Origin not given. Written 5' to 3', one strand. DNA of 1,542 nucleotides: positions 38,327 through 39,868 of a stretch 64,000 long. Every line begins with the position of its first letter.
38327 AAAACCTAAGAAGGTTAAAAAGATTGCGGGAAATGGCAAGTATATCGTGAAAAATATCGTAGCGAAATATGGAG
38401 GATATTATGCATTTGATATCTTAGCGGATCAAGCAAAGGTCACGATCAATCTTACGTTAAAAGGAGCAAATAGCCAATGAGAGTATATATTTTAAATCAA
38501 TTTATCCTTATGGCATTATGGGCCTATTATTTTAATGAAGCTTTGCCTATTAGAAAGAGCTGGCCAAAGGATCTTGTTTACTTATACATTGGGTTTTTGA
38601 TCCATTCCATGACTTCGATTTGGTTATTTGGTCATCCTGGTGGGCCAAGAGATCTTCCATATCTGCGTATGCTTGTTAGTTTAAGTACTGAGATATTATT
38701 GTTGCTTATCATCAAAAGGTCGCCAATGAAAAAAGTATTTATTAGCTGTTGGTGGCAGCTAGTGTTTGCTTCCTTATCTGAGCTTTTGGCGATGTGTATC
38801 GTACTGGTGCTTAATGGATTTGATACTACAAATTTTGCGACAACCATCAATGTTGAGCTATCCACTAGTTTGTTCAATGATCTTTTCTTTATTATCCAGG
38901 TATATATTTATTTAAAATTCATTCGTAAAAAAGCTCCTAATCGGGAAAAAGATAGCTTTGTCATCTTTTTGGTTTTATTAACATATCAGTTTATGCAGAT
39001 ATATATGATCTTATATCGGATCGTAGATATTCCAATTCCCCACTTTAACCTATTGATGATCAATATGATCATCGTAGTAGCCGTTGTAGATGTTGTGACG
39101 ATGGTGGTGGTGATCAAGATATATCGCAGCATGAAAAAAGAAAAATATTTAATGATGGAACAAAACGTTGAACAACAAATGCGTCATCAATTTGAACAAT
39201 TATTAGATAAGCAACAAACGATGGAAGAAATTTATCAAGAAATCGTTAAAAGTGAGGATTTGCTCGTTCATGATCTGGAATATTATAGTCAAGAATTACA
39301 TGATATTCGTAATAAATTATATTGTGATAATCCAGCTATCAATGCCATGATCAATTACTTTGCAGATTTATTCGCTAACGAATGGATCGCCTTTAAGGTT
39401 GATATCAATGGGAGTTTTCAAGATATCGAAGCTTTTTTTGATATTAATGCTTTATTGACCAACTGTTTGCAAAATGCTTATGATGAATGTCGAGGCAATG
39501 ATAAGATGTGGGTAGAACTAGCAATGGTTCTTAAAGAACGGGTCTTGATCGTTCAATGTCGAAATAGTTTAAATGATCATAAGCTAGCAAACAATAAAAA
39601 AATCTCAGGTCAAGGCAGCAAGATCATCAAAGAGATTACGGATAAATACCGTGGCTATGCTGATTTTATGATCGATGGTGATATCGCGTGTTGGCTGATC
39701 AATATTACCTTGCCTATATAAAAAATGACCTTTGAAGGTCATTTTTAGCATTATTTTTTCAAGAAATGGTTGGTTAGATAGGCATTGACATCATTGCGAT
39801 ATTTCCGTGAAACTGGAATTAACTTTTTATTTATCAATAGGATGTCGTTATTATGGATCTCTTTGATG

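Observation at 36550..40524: Three tandem, translationally coupled AgrC-like sensor paralogs with complementary defects, convergent with one LytTR regulator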

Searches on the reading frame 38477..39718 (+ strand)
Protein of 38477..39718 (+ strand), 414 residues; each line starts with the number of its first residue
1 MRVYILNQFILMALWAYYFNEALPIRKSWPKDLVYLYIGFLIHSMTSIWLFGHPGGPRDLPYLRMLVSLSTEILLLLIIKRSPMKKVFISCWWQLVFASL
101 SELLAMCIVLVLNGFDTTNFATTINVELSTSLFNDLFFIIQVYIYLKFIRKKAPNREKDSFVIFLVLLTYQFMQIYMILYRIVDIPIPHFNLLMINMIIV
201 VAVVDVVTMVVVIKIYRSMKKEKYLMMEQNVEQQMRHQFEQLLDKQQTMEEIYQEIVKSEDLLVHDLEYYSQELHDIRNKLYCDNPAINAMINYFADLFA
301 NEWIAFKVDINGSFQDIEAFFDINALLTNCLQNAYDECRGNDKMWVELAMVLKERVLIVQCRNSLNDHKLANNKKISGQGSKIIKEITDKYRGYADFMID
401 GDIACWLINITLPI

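Call 3: search_protein_families(library=pfam, proteins=[window:38477-39718:+], max_evalue=1)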
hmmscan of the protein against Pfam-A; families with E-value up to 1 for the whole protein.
window:38477-39718:+ (414 aa): 2 families
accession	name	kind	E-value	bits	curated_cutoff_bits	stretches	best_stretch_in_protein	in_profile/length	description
PF14501.12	HATPase_c_5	-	9.4e-06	25.9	22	1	321-400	4-91/102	GHKL domain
PF14584.11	DUF4446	-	0.074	13.5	27.4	1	195-263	3-71/150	Protein of unknown function (DUF4446)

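Call 4: search_protein_families(library=ncbifam, proteins=[window:38477-39718:+], max_evalue=1)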
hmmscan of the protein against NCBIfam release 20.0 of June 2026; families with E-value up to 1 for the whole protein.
window:38477-39718:+ (414 aa): 1 family
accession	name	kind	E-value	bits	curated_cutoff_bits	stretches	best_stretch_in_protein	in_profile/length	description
TIGR04372.1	glycosyl_04372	domain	0.0084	15.6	45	1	191-297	106-205/207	TIGR04372 family glycosyltransferase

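Call 9: find_homologous_proteins(query=window:38477-39718:+)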
Query window:38477-39718:+ (414 aa): 5 proteins with E <= 0.001 among 1765 candidates.
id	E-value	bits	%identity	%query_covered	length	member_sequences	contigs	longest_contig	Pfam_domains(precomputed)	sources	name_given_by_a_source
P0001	2.9e-273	924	100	100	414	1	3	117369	-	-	-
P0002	1.6e-119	418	48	100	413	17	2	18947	PF14501.13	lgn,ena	-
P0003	1.6e-84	303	39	99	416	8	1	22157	PF14501.13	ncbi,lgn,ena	-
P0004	5.8e-83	298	39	100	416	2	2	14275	PF14501.13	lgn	-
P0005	2.5e-78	282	38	99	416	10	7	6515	PF14501.13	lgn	-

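Call 10: search_solved_structures(query=window:38477-39718:+, max_evalue=10, show_alignments=3)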
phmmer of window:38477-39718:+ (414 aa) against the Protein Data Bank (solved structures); distinct sequences matched with E-value up to 10: 2.
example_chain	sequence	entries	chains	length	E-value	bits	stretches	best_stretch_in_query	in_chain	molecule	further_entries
5wu7_A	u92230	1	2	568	0.73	12.4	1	227-343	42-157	Uncharacterized protein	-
9r3t_A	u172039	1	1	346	0.73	12.4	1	204-274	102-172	Ubiquitinating/deubiquitinating enzyme SdeA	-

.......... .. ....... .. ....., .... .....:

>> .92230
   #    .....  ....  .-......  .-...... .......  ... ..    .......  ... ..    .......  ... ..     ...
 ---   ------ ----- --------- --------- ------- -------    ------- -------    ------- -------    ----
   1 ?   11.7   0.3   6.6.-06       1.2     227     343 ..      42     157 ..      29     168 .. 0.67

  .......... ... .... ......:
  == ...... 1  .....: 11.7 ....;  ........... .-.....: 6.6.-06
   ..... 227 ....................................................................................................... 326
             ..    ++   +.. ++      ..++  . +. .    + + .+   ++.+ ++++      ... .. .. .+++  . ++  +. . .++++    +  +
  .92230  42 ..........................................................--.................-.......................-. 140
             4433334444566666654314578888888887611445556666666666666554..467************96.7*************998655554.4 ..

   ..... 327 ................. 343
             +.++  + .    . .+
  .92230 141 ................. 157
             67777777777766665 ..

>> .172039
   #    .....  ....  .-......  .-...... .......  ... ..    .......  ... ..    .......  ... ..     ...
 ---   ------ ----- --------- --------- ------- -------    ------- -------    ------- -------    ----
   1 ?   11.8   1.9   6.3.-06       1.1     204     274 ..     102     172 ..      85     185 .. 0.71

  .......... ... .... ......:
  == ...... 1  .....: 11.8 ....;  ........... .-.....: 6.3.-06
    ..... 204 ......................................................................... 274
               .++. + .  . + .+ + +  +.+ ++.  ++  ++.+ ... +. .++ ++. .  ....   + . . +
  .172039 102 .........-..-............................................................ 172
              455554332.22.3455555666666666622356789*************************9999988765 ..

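Call 13: find_encoding_contigs(protein=P0002, flank=8000, max_places=4)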
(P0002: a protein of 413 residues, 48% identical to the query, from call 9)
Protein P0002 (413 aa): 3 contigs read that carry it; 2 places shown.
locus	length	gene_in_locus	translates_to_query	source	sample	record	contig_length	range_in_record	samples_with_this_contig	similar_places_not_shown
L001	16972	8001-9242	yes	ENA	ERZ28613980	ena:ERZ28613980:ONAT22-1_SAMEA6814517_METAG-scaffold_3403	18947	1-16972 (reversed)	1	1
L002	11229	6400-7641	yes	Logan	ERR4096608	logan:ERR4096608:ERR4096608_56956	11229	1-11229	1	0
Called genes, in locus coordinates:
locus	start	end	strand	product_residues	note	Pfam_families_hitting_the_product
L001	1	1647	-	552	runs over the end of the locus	PF00365:PFK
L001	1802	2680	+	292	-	PF00376:MerR, PF13411:MerR_1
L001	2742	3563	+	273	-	PF00702:Hydrolase (weak), PF08282:Hydrolase_3, PF05116:S6PP (weak)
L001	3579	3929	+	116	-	-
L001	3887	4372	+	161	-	PF22526:DUF7000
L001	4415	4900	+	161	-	PF04542:Sigma70_r2, PF08281:Sigma70_r4_2, PF04545:Sigma70_r4 (weak)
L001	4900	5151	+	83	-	PF21645:FakA-like_M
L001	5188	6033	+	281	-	PF01569:PAP2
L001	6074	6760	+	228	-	-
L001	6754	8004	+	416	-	PF14501:HATPase_c_5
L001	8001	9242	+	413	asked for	PF14501:HATPase_c_5 (faint)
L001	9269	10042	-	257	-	PF00072:Response_reg, PF04397:LytTR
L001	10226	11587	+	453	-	PF01554:MatE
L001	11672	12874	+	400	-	PF00155:Aminotran_1_2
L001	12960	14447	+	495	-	PF00232:Glyco_hydro_1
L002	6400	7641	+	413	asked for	PF14501:HATPase_c_5 (faint)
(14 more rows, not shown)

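Call 14: find_encoding_contigs(protein=P0003, flank=8000, max_places=4)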
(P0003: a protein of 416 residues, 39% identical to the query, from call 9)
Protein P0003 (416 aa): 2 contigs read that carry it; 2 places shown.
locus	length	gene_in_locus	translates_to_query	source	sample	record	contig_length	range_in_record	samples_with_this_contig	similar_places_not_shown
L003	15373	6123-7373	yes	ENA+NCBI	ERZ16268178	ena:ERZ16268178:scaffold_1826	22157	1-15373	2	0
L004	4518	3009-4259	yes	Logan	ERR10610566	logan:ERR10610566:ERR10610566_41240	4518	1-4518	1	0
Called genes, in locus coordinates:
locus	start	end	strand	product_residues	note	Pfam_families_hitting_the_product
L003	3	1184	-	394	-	?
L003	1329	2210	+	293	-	PF00376:MerR, PF13411:MerR_1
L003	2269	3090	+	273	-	PF00702:Hydrolase (faint), PF05116:S6PP (faint), PF08282:Hydrolase_3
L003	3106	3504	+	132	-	-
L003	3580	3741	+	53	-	-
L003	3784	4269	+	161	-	PF04542:Sigma70_r2, PF08281:Sigma70_r4_2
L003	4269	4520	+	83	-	PF21645:FakA-like_M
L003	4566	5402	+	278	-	PF01569:PAP2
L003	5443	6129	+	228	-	-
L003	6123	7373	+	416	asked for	PF14501:HATPase_c_5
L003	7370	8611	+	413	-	PF14501:HATPase_c_5 (faint)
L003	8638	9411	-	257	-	PF00072:Response_reg, PF04397:LytTR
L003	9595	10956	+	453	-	PF01554:MatE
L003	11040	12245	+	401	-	PF00155:Aminotran_1_2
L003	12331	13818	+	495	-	PF00232:Glyco_hydro_1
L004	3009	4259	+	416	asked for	PF14501:HATPase_c_5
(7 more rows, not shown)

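Call 18: search_solved_structures(query=A1, max_evalue=10, show_alignments=4)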
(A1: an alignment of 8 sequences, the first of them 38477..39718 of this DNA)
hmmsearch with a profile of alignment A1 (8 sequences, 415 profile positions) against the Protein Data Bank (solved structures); distinct sequences matched with E-value up to 10: 2.
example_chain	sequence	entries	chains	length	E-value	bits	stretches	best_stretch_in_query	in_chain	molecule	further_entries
1rp3_B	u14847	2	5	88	0.62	12.3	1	238-291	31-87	anti sigma factor FlgM | anti-sigma factor FlgM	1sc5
6ds6_A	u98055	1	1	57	0.9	11.8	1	346-369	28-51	Histone H3 peptide-Histone acetyltransferase p300 Chimeric protein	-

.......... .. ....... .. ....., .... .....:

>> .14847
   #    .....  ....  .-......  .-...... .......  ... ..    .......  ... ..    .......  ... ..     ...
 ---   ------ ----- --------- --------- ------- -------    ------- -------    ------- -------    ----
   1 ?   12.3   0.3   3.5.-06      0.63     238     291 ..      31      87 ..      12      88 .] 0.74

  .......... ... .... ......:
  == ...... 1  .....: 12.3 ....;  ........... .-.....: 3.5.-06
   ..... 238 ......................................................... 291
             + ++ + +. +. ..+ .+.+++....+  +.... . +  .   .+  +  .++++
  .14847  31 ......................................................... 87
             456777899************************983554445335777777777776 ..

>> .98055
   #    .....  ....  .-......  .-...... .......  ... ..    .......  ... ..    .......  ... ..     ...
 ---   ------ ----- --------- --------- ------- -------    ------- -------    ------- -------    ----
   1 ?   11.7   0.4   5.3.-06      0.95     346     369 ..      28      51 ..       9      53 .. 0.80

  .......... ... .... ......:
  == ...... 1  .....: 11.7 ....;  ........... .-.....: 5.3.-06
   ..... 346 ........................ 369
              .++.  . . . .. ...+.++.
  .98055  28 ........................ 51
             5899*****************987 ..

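Call 20: find_related_loci(query=A1, collection=genome_contigs, flank=6000)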
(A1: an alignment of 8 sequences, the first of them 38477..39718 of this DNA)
Query A1 (414 aa) in genome_contigs; peptide patterns used: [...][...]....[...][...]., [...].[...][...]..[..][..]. (x = any residue, [..] = any of these).
67 stretches matched a pattern; 2 encode a relative of the query (tblastn E <= 1e-3); 1 distinct loci.
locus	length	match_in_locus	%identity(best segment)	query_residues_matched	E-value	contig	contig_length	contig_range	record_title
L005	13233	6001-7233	48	1-412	1e-127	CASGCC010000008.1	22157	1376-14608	uncultured Firmicutes bacterium isolate B38_L1_377377_idba_bin.39 genome assembly, contig: B38_L1_377377_idba_bin.39.fa_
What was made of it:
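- Tried and rejected: The window's own genome was not among the matches (call 20).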

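Call 23: find_encoding_contigs(protein=P0005, flank=6000, max_places=6)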
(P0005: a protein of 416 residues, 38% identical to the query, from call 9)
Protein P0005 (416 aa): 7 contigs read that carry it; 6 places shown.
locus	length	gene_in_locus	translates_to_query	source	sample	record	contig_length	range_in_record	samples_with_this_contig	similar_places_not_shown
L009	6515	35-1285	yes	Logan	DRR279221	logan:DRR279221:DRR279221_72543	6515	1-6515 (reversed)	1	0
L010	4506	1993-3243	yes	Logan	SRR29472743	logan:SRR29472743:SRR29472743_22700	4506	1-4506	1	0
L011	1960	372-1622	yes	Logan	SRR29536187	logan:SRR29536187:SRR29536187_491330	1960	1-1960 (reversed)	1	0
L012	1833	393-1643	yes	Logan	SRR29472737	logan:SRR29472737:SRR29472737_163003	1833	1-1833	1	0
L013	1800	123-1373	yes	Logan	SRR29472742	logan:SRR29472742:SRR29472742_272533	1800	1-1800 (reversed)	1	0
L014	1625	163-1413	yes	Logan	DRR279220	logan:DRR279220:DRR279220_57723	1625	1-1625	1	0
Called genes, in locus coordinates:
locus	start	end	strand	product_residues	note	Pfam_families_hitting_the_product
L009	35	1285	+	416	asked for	PF14501:HATPase_c_5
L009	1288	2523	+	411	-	PF14501:HATPase_c_5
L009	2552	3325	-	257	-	PF00072:Response_reg (weak), PF04397:LytTR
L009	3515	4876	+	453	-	PF01554:MatE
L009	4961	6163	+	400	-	PF00155:Aminotran_1_2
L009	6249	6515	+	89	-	?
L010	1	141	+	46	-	?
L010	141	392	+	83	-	PF21645:FakA-like_M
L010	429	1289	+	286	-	PF14378:PAP2_3 (weak), PF01569:PAP2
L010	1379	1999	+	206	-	-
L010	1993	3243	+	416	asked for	PF14501:HATPase_c_5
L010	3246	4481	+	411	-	PF14501:HATPase_c_5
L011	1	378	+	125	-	?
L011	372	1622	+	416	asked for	PF14501:HATPase_c_5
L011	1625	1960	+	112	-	?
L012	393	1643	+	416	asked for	PF14501:HATPase_c_5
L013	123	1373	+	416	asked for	PF14501:HATPase_c_5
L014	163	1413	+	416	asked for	PF14501:HATPase_c_5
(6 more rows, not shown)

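Call 40: search_protein_representatives(alignment_id=A3)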
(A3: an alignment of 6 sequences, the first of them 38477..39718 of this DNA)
Query: 6 sequences, 415 profile positions. Proteins with E-value up to 0.001 (for the whole library): 6650; up to 1e-10: 557; up to 1e-30: 14. The best 150 are listed.
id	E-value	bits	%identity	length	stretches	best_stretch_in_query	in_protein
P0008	4.7e-172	589.2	-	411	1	1-409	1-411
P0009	2.4e-167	573.7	-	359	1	57-414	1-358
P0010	1.4e-86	307.7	-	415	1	4-407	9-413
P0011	1.6e-74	267.9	-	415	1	3-406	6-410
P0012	1.9e-71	257.8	-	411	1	3-409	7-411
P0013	6.0e-62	226.5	-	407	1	3-406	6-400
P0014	3.4e-57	210.8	-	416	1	4-405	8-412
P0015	5.7e-57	210.1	-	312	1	106-406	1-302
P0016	7.4e-49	183.4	-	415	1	4-404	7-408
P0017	2.3e-48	181.8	-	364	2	126-405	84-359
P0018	8.7e-47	176.6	-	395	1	4-407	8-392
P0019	6.0e-43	163.9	-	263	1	165-407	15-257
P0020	1.4e-39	152.8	-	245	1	171-403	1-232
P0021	1.5e-32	129.6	-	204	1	223-395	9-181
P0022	2.1e-30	122.6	-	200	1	161-345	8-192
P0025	5.4e-21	91.6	-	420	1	6-393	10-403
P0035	4.6e-18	82.0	-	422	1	12-395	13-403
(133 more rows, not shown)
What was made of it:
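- Tried and rejected: The exhaustive HMMER search was needed (call 40).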

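Call 44: find_homologous_proteins(query=A5, max_evalue=1e-10)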
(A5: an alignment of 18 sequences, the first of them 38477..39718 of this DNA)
Query A5 (18 sequences) (414 aa, profile of the alignment): 8 proteins with E <= 1e-10 among 4935 candidates.
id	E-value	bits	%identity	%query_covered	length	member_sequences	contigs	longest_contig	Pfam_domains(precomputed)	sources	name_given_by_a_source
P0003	6.4e-156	538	39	99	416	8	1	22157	PF14501.13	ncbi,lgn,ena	-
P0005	2.5e-155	536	38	99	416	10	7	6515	PF14501.13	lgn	-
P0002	1.5e-154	533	48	100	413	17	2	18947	PF14501.13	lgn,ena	-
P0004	1.6e-152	526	39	100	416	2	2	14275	PF14501.13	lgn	-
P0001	5.2e-150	518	100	100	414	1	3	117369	-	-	-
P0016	6.1e-139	482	24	97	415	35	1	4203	PF14501.13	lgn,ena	-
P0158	1.1e-16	79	21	95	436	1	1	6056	PF02518.32,PF14501.13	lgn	-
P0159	1.3e-16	79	29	27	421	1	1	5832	PF14689.12,PF14501.13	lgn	-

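Call 46: find_encoding_contigs(protein=P0016, flank=6000, max_places=4)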
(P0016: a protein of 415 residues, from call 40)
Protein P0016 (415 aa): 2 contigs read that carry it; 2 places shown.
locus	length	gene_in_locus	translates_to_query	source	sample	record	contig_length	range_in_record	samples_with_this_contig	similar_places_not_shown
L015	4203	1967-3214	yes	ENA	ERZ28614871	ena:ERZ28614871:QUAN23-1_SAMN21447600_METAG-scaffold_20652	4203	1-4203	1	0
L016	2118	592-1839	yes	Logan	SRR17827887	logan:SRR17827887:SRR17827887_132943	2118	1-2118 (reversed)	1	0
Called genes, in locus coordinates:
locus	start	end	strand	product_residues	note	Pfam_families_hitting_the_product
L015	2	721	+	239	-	?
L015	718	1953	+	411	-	PF14501:HATPase_c_5 (weak)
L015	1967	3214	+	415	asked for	PF14501:HATPase_c_5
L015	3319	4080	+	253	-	PF04397:LytTR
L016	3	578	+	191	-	?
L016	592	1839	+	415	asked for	PF14501:HATPase_c_5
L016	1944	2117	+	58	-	?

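Call 47: find_encoding_contigs(protein=P0010, flank=6000, max_places=4)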
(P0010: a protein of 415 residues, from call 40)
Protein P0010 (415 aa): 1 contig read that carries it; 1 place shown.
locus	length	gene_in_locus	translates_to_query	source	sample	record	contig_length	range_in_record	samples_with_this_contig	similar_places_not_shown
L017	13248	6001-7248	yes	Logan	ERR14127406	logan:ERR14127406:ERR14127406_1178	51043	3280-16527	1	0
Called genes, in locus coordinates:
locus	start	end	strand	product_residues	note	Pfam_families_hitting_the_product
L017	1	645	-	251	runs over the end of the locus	PF13489:Methyltransf_23, PF00398:RrnaAD (faint), PF13649:Methyltransf_25, PF08241:Methyltransf_11, PF08242:Methyltransf_12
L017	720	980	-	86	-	PF01649:Ribosomal_S20p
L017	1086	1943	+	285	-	PF03418:Peptidase_A25, PF06866:DUF1256 (faint), PF03418:Peptidase_A25 (weak)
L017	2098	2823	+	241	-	PF07454:SpoIIP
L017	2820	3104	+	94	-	-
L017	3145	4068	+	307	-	PF00551:Formyl_trans_N, PF02911:Formyl_trans_C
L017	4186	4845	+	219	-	-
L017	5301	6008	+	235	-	-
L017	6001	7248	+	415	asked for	PF14501:HATPase_c_5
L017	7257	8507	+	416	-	PF14501:HATPase_c_5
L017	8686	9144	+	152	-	-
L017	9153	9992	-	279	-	PF04397:LytTR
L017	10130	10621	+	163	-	-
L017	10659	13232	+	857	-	PF01935:DUF87 (weak)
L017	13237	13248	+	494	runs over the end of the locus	-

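Call 54: find_encoding_contigs(protein=P0011, flank=5000, max_places=3)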
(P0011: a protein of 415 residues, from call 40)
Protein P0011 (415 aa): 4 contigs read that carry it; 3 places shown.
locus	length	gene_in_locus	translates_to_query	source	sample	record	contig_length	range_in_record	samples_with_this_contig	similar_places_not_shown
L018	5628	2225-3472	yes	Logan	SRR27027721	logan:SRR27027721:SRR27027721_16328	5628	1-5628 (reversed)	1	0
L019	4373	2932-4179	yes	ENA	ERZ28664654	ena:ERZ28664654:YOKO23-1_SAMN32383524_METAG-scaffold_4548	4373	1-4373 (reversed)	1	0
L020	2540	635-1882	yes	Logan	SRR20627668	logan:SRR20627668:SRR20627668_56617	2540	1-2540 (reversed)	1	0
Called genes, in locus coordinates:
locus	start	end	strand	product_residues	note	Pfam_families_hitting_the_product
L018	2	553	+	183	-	?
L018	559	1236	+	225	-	PF12847:Methyltransf_18, PF04816:TrmK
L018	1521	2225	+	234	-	-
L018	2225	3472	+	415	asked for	PF14501:HATPase_c_5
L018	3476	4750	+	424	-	-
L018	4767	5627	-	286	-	?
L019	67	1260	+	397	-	PF00140:Sigma70_r1_2, PF04542:Sigma70_r2, PF04539:Sigma70_r3, PF04545:Sigma70_r4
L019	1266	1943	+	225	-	PF12847:Methyltransf_18, PF04816:TrmK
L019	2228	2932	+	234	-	-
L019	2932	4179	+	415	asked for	PF14501:HATPase_c_5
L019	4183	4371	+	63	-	?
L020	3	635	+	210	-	?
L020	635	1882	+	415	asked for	PF14501:HATPase_c_5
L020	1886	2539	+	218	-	?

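Call 55: find_encoding_contigs(protein=P0012, flank=5000, max_places=3)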
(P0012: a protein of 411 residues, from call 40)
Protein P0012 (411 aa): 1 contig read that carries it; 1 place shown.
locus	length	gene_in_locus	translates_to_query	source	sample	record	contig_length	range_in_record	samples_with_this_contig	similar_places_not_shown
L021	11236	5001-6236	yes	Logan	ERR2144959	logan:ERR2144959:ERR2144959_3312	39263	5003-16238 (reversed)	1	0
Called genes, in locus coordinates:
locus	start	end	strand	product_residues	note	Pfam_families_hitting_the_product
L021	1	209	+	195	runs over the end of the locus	PF00265:TK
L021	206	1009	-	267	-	PF00248:Aldo_ket_red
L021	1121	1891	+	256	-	PF00106:adh_short, PF08659:KR (weak), PF13561:adh_short_C2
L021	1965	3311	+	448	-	PF02812:ELFV_dehydrog_N, PF00208:ELFV_dehydrog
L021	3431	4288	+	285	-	PF01734:Patatin, PF19890:DUF6363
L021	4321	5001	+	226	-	-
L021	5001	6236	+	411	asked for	PF14501:HATPase_c_5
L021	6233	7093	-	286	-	PF04397:LytTR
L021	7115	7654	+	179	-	PF01541:GIY-YIG (faint)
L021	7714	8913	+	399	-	PF19583:ODP, PF00258:Flavodoxin_1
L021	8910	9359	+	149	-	-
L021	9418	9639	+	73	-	PF03840:SecG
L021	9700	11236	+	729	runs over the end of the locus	PF17876:CSD2 (weak), PF00773:RNB, PF00575:S1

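Call 56: find_encoding_contigs(protein=P0013, flank=5000, max_places=3)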
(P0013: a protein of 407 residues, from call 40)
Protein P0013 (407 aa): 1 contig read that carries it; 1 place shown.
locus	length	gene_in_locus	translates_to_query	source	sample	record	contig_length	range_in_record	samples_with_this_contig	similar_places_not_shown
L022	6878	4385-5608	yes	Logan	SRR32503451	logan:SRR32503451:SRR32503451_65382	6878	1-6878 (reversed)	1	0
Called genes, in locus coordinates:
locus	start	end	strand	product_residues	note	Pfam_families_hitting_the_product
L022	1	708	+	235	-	?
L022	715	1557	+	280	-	PF01656:CbiA, PF10609:ParA, PF13614:AAA_31 (faint)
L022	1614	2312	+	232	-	PF00072:Response_reg, PF00486:Trans_reg_C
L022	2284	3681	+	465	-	PF00512:HisKA, PF02518:HATPase_c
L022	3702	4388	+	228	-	-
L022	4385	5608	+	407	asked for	PF14501:HATPase_c_5 (weak)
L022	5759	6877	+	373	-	?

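Call 57: find_encoding_contigs(protein=P0018, flank=5000, max_places=3)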
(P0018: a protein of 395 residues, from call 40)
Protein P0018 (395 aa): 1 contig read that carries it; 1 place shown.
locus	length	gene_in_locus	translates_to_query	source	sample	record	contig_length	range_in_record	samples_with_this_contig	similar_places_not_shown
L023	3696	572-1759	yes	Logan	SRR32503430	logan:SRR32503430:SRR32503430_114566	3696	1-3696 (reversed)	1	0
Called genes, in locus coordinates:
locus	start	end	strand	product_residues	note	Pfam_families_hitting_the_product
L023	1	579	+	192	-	?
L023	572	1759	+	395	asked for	-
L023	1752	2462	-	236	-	PF00072:Response_reg (weak), PF04397:LytTR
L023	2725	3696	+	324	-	?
